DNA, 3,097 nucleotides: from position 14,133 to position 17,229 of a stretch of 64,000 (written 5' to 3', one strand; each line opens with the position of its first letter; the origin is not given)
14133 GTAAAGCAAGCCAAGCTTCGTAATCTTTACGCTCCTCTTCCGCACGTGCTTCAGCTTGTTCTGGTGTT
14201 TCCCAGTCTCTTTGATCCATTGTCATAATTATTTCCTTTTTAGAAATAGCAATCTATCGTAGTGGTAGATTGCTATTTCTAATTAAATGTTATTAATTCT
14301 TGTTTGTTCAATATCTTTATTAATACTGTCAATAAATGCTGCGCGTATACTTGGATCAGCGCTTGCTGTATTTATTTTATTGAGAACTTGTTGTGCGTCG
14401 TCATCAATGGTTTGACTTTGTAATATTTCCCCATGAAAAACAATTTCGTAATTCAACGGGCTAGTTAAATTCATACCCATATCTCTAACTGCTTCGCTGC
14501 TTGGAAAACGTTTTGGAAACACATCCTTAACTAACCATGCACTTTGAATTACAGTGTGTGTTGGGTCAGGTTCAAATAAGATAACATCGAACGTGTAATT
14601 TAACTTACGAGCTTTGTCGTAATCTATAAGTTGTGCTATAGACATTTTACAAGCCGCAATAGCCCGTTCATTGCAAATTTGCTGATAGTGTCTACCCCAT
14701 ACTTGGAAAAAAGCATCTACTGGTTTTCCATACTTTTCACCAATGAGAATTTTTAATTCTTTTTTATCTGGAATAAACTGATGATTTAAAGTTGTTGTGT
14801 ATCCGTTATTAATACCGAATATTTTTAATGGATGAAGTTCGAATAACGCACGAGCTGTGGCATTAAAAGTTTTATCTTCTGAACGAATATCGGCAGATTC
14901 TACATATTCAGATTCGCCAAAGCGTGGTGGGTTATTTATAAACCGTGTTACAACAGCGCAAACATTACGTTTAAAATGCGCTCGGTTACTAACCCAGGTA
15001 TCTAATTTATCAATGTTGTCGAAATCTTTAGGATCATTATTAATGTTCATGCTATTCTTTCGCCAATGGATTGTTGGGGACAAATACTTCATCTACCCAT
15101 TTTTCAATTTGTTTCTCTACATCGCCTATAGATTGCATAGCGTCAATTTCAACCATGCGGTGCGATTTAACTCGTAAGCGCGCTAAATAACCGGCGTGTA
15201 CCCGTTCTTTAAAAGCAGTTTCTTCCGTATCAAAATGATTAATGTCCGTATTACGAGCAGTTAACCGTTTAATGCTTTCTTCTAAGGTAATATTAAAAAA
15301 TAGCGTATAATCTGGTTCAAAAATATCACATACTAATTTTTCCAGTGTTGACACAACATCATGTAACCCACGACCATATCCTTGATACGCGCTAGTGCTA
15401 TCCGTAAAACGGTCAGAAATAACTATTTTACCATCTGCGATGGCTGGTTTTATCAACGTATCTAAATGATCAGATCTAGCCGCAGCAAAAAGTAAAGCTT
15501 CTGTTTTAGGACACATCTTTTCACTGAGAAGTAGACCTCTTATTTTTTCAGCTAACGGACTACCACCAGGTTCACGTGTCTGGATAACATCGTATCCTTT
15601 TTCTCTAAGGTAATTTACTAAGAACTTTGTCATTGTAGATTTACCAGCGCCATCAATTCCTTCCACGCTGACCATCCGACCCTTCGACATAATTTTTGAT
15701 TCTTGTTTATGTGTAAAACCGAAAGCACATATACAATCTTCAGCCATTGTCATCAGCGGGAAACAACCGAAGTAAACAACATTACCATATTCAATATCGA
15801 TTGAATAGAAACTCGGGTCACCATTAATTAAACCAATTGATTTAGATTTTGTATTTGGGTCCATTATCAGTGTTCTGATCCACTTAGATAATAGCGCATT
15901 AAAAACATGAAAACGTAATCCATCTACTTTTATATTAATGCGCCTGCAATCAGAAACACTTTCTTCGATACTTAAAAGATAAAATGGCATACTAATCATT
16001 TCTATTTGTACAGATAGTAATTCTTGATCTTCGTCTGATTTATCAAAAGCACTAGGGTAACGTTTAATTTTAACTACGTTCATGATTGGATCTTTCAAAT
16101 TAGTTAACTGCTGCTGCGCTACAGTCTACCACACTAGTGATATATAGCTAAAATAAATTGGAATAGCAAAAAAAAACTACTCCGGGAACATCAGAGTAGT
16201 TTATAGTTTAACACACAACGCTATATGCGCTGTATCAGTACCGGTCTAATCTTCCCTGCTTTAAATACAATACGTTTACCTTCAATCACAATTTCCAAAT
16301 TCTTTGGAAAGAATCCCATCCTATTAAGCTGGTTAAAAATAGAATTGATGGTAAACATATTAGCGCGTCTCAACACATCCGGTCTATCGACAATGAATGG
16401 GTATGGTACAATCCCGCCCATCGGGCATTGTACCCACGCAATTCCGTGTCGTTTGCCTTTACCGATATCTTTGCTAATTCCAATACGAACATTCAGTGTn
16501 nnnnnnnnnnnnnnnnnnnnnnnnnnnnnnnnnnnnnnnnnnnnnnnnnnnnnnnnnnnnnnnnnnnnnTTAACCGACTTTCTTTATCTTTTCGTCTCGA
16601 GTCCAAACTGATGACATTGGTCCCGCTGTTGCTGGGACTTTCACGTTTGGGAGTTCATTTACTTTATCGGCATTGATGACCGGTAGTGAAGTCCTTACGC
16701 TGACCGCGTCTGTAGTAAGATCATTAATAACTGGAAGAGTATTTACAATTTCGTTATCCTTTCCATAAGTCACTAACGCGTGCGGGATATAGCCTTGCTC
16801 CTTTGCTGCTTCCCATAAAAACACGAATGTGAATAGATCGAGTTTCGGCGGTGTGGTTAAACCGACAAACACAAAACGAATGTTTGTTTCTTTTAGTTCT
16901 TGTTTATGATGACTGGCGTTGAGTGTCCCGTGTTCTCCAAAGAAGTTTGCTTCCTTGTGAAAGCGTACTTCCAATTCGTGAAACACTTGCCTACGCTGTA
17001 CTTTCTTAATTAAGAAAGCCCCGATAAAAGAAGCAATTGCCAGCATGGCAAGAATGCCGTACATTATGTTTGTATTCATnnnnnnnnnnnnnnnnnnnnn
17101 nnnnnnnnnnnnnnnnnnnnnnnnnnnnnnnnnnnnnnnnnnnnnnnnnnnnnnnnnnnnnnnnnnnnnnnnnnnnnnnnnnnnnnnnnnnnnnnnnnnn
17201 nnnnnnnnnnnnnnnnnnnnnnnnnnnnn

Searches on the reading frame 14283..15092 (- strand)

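Call 3: search_protein_families(library=pfam, proteins=[window:14283-15092:-], max_evalue=1)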
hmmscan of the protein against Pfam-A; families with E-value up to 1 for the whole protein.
window:14283-15092:- (269 aa): 1 family
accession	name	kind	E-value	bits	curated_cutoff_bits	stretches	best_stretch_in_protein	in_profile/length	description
PF23806.1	Phage_TTP_14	-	3.8e-19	69.6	27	1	117-264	128-272/292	Phage tail tube protein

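Call 4: search_protein_families(library=phrogs, proteins=[window:14283-15092:-], max_evalue=0.01)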
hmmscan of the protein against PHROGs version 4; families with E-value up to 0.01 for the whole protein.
window:14283-15092:- (269 aa): 1 family
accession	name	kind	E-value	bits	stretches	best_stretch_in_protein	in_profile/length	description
phrog_3185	-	head and packaging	1.1e-19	71.8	1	117-265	127-270/289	virion structural protein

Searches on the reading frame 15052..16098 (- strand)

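Call 3: search_protein_families(library=pfam, proteins=[window:15052-16098:-], max_evalue=1)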
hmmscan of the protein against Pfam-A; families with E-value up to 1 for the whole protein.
window:15052-16098:- (348 aa): 17 families
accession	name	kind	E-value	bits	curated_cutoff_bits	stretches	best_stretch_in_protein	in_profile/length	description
PF02223.23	Thymidylate_kin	-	3.8e-50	170.6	27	1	145-331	1-185/185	Thymidylate kinase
PF20720.3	nSTAND3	-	0.00013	22.1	27.2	1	130-176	7-53/155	Novel STAND NTPase 3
PF01712.25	dNK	-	0.0013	19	27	1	143-164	1-22/203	Deoxynucleoside kinase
PF13604.12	AAA_30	-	0.0015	18.8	27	1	136-173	13-51/191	AAA domain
PF24883.2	NPHP3_N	-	0.0024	18.5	24.8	1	138-171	20-53/164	Nephrocystin 3, N-terminal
PF23806.1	Phage_TTP_14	-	0.0026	17.7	27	1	65-117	135-187/292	Phage tail tube protein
PF13191.12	AAA_16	-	0.0037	18.2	32.6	1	140-230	24-104/167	AAA ATPase domain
PF13521.12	AAA_28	-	0.0099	16.5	27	1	146-286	5-132/164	AAA domain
PF03308.22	MeaB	-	0.024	14.1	23.1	1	139-171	32-64/273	Methylmalonyl Co-A mutase-associated GTPase MeaB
PF16575.11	CLP1_P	-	0.026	14.8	26.6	1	150-172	4-26/188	mRNA cleavage and polyadenylation factor CLP1 P-loop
PF13207.12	AAA_17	-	0.042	14.6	27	1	147-294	2-134/136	AAA domain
PF05970.20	PIF1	-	0.089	12.8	25.9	1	133-174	15-56/223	PIF1-like helicase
PF13671.12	AAA_33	-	0.095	13.4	27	1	143-287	2-123/143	AAA domain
PF03976.20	PPK2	-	0.11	12.6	22.3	0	132-178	22-69/229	Polyphosphate kinase 2 (PPK2)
PF00005.33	ABC_tran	-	0.16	13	25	1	137-169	8-41/137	ABC transporter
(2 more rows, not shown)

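Call 4: search_protein_families(library=phrogs, proteins=[window:15052-16098:-], max_evalue=0.01)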
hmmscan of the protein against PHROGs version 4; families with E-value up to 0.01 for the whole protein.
window:15052-16098:- (348 aa): 4 families
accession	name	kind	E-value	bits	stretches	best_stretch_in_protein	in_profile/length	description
phrog_761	-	other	8.5e-44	151.6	1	133-338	12-218/362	thymidylate kinase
phrog_16057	-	other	5.1e-30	105.8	1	139-335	4-203/363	thymidylate kinase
phrog_3185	-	head and packaging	0.0017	18.7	1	64-111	133-180/289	virion structural protein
phrog_800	-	head and packaging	0.0096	15.6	0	136-338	28-216/511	terminase small subunit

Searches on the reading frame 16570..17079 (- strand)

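Call 3: search_protein_families(library=pfam, proteins=[window:16570-17079:-], max_evalue=1)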
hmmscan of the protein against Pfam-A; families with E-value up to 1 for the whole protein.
window:16570-17079:- (169 aa): 0 families

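Call 4: search_protein_families(library=phrogs, proteins=[window:16570-17079:-], max_evalue=0.01)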
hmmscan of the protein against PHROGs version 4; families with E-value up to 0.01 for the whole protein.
window:16570-17079:- (169 aa): 1 family
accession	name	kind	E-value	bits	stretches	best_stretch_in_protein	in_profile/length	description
phrog_19581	-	unknown function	1.1e-18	68.4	1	33-107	16-91/108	-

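Call 6: search_protein_families(library=ncbifam, proteins=[window:16570-17079:-], max_evalue=1)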
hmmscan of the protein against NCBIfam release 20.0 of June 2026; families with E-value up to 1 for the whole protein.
window:16570-17079:- (169 aa): 0 families
